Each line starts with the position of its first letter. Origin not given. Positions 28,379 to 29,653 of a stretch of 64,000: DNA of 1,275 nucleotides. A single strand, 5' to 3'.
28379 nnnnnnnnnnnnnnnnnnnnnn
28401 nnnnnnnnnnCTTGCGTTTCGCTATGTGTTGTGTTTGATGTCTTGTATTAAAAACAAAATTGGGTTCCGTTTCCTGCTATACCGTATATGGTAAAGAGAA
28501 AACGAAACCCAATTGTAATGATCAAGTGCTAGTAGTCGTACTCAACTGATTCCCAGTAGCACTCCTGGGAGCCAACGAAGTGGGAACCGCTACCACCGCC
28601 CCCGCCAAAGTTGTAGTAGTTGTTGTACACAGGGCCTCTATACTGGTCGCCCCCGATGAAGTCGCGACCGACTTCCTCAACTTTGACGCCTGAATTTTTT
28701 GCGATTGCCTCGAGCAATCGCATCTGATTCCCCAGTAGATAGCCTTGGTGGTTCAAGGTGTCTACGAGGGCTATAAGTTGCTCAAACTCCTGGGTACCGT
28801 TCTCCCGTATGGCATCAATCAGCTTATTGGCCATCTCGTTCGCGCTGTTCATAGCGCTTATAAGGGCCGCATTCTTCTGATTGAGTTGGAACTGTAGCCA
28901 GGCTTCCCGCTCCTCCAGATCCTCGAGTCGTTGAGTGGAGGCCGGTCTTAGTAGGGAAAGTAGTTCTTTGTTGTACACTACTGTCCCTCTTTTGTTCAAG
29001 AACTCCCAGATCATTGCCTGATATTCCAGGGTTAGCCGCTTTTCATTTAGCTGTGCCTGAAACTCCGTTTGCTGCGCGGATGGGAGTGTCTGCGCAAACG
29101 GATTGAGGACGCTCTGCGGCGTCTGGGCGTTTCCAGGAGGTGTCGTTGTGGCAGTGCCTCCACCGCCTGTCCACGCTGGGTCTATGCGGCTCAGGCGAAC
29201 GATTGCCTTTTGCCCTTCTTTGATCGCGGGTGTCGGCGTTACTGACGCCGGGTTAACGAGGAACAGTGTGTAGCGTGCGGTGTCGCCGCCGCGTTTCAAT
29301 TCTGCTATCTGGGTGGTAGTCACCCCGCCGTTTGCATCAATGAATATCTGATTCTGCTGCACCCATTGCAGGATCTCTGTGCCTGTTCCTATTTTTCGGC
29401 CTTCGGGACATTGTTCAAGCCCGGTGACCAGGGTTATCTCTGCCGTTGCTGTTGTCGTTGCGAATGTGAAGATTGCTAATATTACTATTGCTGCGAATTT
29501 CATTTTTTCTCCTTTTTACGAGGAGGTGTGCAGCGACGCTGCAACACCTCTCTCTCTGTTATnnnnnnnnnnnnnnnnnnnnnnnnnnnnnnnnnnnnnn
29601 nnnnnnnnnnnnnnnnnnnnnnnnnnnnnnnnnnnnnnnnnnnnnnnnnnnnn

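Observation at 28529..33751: Run of four consecutive secreted or surface-anchored proteins of unknown function driven by a consensus promoter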

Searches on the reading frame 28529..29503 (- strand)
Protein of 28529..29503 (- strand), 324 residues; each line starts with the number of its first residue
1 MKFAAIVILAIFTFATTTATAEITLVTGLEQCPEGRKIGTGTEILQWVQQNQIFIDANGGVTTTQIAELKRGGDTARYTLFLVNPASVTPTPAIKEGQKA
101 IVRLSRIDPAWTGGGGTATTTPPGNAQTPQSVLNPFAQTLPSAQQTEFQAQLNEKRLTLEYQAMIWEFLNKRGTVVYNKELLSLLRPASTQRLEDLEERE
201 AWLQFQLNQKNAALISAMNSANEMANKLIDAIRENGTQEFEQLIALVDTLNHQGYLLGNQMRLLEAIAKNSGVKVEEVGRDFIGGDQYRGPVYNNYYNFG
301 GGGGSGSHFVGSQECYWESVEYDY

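Call 6: search_protein_families(library=pfam, proteins=[window:28529-29503:-], max_evalue=0.1)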
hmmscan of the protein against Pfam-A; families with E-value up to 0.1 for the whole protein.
window:28529-29503:- (324 aa): 2 families
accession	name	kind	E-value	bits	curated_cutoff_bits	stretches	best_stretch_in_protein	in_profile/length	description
PF13801.11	Metal_resist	-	0.026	15.1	29.2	1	122-160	29-62/125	Heavy-metal resistance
PF25051.1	WHD_MCM8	-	0.097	13.2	26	0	239-259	51-71/80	MCM8 winged helix domain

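Call 11: search_protein_families(library=ncbifam, proteins=[window:28529-29503:-], max_evalue=0.1)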
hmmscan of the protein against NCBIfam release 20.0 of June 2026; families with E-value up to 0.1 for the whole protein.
window:28529-29503:- (324 aa): 3 families
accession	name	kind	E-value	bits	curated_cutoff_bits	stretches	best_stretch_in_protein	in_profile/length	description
NF009118.0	PRK12469.1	subfamily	0.023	13.5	396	1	216-277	117-180/483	RNA polymerase factor sigma-54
NF047733.1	antiphage_MADS7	equivalog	0.031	13.4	410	1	189-267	331-410/529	methylation-associated defense system protein MAD7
TIGR00442.1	hisS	equivalog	0.087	11.8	286.75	0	165-252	165-245/406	histidine--tRNA ligase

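Call 41: search_protein_families(library=phrogs, proteins=[window:28529-29503:-], max_evalue=0.01)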
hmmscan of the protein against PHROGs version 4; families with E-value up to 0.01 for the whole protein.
window:28529-29503:- (324 aa): 0 families

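Call 65: search_solved_structures(query=window:28529-29503:-, max_evalue=1)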
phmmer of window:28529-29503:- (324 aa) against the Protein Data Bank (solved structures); distinct sequences matched with E-value up to 1: 24.
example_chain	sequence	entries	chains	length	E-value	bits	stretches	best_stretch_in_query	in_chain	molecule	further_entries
4v68_BC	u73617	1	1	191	0.13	14.5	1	256-303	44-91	50S ribosomal protein L1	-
4wf1_B5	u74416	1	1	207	0.41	12.9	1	256-299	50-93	50S ribosomal protein L1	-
3tg8_A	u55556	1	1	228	0.43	12.8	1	256-299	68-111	50S ribosomal protein L1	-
4qgb_A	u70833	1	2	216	0.44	12.8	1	256-299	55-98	50S ribosomal protein L1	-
5npm_A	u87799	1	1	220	0.45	12.7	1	256-299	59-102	50S ribosomal protein L1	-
5uq7_C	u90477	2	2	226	0.46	12.7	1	256-299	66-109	50S ribosomal protein L1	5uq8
5ot7_f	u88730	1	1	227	0.46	12.7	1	256-299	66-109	50S ribosomal protein L1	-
4u1u_B5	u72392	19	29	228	0.47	12.7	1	256-299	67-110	50S ribosomal protein L1 | RIBOSOMAL PROTEIN L1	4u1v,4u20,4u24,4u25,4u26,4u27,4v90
2om7_K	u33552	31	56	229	0.47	12.7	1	256-299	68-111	50S ribosomal protein L1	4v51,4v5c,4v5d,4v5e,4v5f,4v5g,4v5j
4qg3_A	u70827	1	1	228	0.47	12.7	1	256-299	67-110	50S ribosomal protein L1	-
1ml5_c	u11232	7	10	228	0.47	12.7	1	256-299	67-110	50S RIBOSOMAL PROTEIN L1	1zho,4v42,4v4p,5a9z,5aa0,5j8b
2hw8_A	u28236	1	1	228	0.47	12.7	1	256-299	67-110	50S ribosomal protein L1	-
3umy_A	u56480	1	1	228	0.47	12.7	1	256-299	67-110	50S ribosomal protein L1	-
1eg0_N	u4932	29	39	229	0.48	12.7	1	256-299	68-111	PROTEIN (RIBOSOMAL PROTEIN L1) | 50S ribosomal protein L1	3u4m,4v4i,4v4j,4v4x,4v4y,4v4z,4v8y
4qvi_A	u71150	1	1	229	0.48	12.7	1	256-299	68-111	50S ribosomal protein L1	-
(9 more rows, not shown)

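Call 107: find_homologous_proteins(query=A6, max_evalue=0.01)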
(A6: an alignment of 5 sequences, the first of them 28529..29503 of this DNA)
Query A6 (5 sequences) (324 aa, profile of the alignment): 3 proteins with E <= 0.01 among 8000 candidates.
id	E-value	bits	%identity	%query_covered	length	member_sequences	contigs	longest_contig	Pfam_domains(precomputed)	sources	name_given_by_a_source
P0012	1.6e-151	522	100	100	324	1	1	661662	-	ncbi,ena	-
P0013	1.7e-123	430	43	44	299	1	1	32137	-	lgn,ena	-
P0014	1.7e-116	407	61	95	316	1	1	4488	-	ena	-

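Call 109: find_encoding_contigs(protein=P0014, flank=10000, max_places=3)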
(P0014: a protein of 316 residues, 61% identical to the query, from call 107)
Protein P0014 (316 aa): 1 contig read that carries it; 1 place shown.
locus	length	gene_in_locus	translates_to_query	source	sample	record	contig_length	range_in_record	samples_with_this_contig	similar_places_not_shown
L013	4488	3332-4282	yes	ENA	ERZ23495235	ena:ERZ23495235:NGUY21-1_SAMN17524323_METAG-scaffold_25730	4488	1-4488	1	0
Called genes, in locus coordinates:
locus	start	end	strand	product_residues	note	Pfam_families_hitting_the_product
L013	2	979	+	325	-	?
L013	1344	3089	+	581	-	-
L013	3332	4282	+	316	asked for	-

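Call 122: search_protein_families(library=padloc, proteins=[window:28529-29503:-], max_evalue=0.01)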
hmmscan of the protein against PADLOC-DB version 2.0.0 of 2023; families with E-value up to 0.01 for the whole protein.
window:28529-29503:- (324 aa): 1 family
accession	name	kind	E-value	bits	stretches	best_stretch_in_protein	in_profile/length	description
PDLC01828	CARF2--CARF_HEPN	-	0.0084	13.4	0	207-281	220-291/394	-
